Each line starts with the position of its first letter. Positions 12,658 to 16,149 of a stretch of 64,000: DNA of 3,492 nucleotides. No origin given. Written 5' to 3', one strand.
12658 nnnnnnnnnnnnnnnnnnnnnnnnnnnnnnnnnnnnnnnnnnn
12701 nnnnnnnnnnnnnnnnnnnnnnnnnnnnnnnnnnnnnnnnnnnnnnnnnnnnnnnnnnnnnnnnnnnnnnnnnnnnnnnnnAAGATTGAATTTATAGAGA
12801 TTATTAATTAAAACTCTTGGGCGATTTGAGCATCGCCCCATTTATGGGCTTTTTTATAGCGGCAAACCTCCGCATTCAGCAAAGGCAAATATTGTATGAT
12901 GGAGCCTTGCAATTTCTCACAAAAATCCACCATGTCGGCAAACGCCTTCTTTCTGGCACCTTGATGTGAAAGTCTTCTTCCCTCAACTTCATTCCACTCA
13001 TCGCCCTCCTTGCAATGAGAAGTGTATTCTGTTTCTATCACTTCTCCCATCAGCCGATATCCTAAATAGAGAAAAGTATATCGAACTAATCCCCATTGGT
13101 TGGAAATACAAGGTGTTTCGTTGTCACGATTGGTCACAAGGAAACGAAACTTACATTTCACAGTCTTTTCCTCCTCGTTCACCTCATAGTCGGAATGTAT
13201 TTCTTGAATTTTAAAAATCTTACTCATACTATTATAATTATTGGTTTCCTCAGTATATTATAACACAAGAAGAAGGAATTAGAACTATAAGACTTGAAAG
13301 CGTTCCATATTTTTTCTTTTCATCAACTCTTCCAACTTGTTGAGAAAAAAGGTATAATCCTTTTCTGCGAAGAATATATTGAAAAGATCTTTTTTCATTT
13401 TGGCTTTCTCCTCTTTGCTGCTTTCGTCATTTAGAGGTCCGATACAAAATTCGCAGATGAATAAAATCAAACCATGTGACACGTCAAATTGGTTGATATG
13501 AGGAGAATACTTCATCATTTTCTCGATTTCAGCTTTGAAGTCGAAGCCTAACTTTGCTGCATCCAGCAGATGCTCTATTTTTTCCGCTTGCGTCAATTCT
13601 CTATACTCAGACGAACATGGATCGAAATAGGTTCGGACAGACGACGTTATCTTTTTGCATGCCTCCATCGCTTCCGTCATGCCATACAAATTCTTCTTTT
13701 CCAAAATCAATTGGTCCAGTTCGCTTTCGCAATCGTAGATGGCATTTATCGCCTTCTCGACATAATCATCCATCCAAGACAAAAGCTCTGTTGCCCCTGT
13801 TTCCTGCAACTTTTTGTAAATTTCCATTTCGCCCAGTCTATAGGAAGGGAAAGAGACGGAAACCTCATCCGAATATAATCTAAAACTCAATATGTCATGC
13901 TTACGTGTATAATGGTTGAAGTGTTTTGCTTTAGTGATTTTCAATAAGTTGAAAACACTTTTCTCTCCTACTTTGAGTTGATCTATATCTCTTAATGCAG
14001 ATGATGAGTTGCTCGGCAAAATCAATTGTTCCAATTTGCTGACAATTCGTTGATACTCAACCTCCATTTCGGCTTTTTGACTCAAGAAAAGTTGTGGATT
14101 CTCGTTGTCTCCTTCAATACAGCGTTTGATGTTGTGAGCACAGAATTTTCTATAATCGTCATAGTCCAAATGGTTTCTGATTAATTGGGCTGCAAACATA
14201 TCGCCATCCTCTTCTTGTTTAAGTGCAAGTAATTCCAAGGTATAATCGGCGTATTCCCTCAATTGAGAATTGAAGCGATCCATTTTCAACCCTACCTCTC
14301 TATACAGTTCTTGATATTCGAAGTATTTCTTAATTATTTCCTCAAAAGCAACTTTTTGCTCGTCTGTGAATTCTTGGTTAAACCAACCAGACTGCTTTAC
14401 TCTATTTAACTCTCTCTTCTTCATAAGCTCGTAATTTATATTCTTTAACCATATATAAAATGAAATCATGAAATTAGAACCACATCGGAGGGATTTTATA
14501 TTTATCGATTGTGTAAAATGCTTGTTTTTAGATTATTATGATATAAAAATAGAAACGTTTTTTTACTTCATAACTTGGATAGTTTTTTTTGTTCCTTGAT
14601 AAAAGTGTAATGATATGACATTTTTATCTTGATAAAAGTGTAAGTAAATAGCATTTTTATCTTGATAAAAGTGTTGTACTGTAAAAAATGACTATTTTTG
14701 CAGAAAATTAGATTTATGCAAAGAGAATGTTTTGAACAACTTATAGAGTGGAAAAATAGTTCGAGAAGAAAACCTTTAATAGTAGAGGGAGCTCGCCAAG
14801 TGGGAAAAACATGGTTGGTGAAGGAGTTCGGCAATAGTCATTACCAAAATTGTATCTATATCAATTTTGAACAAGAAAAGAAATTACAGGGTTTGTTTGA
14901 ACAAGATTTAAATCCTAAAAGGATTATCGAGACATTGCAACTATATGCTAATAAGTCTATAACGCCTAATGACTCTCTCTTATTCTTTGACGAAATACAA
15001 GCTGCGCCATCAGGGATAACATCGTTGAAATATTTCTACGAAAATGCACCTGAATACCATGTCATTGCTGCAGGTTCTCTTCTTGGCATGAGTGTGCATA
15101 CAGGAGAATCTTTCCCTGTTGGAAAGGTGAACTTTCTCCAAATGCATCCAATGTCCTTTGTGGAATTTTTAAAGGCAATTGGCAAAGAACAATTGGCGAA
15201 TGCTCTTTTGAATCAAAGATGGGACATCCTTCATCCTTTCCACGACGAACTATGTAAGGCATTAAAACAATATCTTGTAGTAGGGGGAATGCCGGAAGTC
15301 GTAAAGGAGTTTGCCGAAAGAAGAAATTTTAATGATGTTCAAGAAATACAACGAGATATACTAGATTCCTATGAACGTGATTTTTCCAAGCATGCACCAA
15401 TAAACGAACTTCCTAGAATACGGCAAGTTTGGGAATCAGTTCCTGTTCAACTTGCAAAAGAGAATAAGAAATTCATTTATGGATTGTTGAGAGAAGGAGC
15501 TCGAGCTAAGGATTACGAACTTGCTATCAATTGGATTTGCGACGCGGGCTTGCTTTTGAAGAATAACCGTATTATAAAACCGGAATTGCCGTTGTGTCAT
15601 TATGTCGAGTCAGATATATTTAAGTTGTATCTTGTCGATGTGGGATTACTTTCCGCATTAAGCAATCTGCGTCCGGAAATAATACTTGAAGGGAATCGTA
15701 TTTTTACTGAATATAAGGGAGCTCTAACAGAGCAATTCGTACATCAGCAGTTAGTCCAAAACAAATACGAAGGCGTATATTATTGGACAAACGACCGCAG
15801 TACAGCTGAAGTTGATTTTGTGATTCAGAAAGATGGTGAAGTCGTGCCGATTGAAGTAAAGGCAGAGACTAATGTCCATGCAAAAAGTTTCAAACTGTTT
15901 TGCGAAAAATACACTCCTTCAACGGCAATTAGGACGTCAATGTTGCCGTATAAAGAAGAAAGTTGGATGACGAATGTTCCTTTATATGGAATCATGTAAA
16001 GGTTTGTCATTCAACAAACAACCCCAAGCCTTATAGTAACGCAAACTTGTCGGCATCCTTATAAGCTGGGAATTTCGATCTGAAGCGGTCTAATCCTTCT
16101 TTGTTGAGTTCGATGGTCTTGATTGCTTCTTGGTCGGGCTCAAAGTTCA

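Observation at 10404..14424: Five-gene operon: four unknown cytoplasmic proteins followed by an intact ADP-ribosylglycohydrolase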

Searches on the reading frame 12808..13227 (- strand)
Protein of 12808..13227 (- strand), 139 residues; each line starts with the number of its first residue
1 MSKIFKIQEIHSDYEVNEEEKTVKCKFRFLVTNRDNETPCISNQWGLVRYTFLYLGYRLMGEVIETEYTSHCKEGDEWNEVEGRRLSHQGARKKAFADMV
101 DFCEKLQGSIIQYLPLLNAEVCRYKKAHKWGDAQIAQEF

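Call 3: search_protein_families(library=pfam, proteins=[window:12808-13227:-], max_evalue=1)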
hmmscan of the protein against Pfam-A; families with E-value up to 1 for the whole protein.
window:12808-13227:- (139 aa): 0 families

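Call 4: search_protein_families(library=phrogs, proteins=[window:12808-13227:-], max_evalue=1)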
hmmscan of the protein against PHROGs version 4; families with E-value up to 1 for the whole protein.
window:12808-13227:- (139 aa): 0 families

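Call 5: search_protein_families(library=padloc, proteins=[window:12808-13227:-], max_evalue=1)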
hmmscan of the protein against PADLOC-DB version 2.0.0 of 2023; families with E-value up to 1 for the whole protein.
window:12808-13227:- (139 aa): 0 families

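Call 6: search_protein_families(library=ncbifam, proteins=[window:12808-13227:-], max_evalue=1)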
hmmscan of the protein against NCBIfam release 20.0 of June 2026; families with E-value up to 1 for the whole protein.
window:12808-13227:- (139 aa): 0 families

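Call 16: list_cluster_members(proteins=[P0001, window:13285-14424:-, window:12808-13227:-, window:12224-12781:-, window:12224-12841:-, window:11423-12187:-, window:10404-11360:-])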
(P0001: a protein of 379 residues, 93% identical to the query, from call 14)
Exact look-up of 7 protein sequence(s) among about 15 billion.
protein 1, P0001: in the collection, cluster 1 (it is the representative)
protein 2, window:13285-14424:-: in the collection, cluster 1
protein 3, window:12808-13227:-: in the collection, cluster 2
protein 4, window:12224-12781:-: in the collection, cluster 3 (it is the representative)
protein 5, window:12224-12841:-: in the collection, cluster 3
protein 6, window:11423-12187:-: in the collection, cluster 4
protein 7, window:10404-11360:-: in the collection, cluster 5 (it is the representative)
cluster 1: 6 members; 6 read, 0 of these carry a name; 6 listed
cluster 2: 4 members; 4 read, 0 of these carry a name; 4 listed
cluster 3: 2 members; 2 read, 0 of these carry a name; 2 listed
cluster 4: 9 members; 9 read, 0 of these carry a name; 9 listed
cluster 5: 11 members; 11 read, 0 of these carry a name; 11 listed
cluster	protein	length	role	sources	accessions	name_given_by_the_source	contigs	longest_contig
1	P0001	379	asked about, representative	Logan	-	-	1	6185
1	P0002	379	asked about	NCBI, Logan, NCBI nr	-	-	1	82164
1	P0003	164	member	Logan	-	-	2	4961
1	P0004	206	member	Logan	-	-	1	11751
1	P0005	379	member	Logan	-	-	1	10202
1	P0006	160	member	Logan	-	-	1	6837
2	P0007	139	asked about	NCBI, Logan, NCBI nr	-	-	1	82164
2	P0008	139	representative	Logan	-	-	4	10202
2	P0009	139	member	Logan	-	-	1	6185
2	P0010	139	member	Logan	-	-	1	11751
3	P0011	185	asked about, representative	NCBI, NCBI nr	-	-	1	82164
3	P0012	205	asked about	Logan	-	-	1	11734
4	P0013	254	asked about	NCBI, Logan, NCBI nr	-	-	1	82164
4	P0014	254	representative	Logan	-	-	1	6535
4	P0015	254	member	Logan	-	-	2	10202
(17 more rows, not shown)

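Call 91: search_dna_similar(query=window:12808-13227:-, collection=phages, mode=protein, max_evalue=0.01)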
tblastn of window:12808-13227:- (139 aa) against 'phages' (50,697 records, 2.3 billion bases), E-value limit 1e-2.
No match.

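Call 116: search_solved_structures(query=window:12808-13227:-, max_evalue=10)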
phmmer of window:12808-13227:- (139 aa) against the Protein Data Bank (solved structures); distinct sequences matched with E-value up to 10: 1.
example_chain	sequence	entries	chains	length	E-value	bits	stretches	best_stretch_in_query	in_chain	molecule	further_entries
8a3n_A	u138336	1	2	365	0.51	13.6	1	31-67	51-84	Geissoschizine synthase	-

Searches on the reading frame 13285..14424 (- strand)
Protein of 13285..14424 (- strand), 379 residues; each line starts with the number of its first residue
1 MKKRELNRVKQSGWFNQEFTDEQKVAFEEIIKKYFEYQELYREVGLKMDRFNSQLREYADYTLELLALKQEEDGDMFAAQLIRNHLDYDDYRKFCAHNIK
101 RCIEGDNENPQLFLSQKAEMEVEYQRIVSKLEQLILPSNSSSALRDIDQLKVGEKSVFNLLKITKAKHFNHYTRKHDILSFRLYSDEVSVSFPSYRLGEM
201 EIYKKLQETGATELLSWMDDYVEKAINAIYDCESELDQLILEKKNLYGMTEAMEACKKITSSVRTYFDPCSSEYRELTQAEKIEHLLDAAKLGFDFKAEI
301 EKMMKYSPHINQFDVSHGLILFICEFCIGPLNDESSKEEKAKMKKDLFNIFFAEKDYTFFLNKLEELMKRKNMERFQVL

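Call 3: search_protein_families(library=pfam, proteins=[window:13285-14424:-], max_evalue=1)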
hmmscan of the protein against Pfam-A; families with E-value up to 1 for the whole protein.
window:13285-14424:- (379 aa): 1 family
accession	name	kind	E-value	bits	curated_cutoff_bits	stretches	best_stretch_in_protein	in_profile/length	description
PF02811.25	PHP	-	0.074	13.8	26.4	0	215-261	108-150/164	PHP domain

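Call 4: search_protein_families(library=phrogs, proteins=[window:13285-14424:-], max_evalue=1)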
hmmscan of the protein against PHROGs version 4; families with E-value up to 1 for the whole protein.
window:13285-14424:- (379 aa): 0 families

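Call 5: search_protein_families(library=padloc, proteins=[window:13285-14424:-], max_evalue=1)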
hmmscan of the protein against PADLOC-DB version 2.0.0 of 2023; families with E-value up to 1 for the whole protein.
window:13285-14424:- (379 aa): 0 families

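Call 6: search_protein_families(library=ncbifam, proteins=[window:13285-14424:-], max_evalue=1)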
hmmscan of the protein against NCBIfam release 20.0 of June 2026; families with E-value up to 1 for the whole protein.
window:13285-14424:- (379 aa): 0 families

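Call 12: find_related_loci(query=window:13285-14424:-, collection=viral_contigs, flank=8000)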
Query window:13285-14424:- (379 aa) in viral_contigs; peptide patterns used: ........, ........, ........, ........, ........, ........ (x = any residue, [..] = any of these).
5 stretches matched a pattern, but none encodes a relative of the query by tblastn (E <= 1e-3).

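Call 14: find_homologous_proteins(query=window:13285-14424:-)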
Query window:13285-14424:- (379 aa): 1 proteins with E <= 0.001 among 2435 candidates.
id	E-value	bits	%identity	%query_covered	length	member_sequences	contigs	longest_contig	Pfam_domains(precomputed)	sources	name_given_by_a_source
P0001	1.9e-229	780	93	100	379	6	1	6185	-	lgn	-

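Call 15: find_encoding_contigs(protein=P0001, flank=10000, max_places=10)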
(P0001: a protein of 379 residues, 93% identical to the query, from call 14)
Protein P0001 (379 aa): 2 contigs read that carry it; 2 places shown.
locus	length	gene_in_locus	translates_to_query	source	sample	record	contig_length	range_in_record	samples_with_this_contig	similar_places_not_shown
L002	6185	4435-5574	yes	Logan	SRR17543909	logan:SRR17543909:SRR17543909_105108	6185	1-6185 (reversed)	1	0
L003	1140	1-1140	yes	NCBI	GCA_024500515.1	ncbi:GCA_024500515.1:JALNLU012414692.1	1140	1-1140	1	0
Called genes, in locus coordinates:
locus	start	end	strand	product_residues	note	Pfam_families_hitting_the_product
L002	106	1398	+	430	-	PF01943:Polysacc_synt, PF13440:Polysacc_synt_3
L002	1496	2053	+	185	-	PF01553:Acyltransferase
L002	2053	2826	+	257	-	PF00795:CN_hydrolase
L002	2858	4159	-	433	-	PF13173:AAA_14, PF13635:DUF4143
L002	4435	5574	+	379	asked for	-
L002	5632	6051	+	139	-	-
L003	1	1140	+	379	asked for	?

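Call 17: find_encoding_contigs(protein=P0030, flank=10000, max_places=6)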
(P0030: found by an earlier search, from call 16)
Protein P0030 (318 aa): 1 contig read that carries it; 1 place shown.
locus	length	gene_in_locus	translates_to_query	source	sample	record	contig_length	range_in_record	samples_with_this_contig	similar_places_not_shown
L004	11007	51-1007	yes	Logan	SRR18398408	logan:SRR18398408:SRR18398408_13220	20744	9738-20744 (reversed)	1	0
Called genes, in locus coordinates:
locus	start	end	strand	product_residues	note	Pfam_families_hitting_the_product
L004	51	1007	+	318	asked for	PF03747:ADP_ribosyl_GH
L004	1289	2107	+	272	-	PF02548:Pantoate_transf, PF13714:PEP_mutase (weak)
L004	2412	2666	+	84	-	-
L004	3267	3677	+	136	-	-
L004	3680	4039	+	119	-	-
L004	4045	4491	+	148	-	-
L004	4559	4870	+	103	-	-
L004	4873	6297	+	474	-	PF00004:AAA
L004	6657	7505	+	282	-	PF01734:Patatin, PF19890:DUF6363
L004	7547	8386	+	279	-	PF14257:DUF4349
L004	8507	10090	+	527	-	PF09820:AAA-ATPase_like, PF08011:PDDEXK_9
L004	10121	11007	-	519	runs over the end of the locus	PF28550:DUF8436, PF00890:FAD_binding_2 (faint), PF01134:GIDA (faint), PF03486:HI0933_like, PF07992:Pyr_redox_2 (faint), PF13738:Pyr_redox_3 (faint), PF01266:DAO (weak), PF21688:FAD-depend_C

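Call 18: find_encoding_contigs(protein=P0016, flank=10000, max_places=6)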
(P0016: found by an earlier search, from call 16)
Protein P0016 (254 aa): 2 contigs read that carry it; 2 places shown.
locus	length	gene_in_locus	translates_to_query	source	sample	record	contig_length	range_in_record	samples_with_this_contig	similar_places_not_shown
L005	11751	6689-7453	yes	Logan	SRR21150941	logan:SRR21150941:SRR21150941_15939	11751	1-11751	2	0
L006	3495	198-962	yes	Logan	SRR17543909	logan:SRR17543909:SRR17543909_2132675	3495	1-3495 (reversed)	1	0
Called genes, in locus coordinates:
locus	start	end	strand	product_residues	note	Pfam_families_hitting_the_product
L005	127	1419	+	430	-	PF01943:Polysacc_synt, PF13440:Polysacc_synt_3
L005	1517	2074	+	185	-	PF01553:Acyltransferase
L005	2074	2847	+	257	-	PF00795:CN_hydrolase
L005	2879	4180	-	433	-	PF13173:AAA_14, PF13635:DUF4143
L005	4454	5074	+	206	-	-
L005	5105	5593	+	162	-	-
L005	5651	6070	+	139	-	-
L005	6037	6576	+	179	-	-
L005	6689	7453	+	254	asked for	-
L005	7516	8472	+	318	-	PF03747:ADP_ribosyl_GH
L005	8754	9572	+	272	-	PF02548:Pantoate_transf, PF13714:PEP_mutase (weak)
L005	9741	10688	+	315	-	PF01734:Patatin, PF19890:DUF6363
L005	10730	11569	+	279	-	PF14257:DUF4349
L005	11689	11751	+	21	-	?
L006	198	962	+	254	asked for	-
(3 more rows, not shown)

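Call 19: find_encoding_contigs(protein=P0019, flank=10000, max_places=6)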
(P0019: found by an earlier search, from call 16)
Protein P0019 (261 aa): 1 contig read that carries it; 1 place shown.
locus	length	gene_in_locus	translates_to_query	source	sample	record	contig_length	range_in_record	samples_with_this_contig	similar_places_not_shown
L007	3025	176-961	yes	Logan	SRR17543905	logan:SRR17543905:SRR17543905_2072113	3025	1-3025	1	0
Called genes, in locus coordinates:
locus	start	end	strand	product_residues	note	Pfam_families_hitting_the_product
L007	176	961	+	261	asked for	-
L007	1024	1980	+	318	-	PF03747:ADP_ribosyl_GH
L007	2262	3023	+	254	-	?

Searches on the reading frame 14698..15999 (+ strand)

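Call 3: search_protein_families(library=pfam, proteins=[window:14698-15999:+], max_evalue=1)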
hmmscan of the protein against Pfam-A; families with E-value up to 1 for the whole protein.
window:14698-15999:+ (433 aa): 9 families
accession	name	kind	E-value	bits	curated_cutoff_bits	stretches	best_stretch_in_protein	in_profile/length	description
PF13635.12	DUF4143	-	5.5e-38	130.7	28.1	1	226-389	1-159/160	Domain of unknown function (DUF4143)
PF13173.12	AAA_14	-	1.4e-29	103.2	27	1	24-158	2-129/129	AAA domain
PF01637.24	ATPase_2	-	0.0012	19.1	33.2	1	12-64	8-63/225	ATPase domain predominantly from Archaea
PF13401.12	AAA_22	-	0.0027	18.5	27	1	23-68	4-52/130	AAA domain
PF13191.12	AAA_16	-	0.0052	17.7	32.6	1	20-60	20-63/167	AAA ATPase domain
PF08378.17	NERD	-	0.019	15.9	22.1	1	340-391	1-58/111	Nuclease-related domain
PF05621.17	TniB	-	0.03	14.2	22.4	1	11-50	22-61/189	Bacterial TniB protein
PF00004.35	AAA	-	0.048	14.6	21.2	1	29-103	3-69/131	ATPase family associated with various cellular activities (AAA)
PF08933.16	PrnB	-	0.066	12.4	27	1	240-288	34-82/387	Monodechloroaminopyrrolnitrin synthase PrnB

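Call 5: search_protein_families(library=padloc, proteins=[window:14698-15999:+], max_evalue=1)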
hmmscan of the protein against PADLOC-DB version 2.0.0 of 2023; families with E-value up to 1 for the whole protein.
window:14698-15999:+ (433 aa): 9 families
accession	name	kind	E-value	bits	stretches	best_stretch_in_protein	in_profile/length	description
PDLC04786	PDC-S01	-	3e-187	620.7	1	7-432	3-429/439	-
PDLC04788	PDC-S01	-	1.8e-124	414.1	1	7-424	2-417/448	-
PDLC04792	PDC-S01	-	7.7e-110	365.6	1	7-433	2-431/452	-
PDLC04789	PDC-S01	-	3.6e-30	103.2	2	9-254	4-212/375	-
PDLC04790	PDC-S01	-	5.8e-30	102.4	2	309-399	286-377/422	-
PDLC04787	PDC-S01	-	2.1e-26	90.7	1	5-392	9-360/412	-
PDLC04791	PDC-S01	-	9.8e-18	62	2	334-411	295-373/395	-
PDLC04984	PDC-S27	-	0.0004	17.4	1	12-50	11-49/474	-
PDLC00944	Cas4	-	0.026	12.7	1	325-390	28-88/177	Cas4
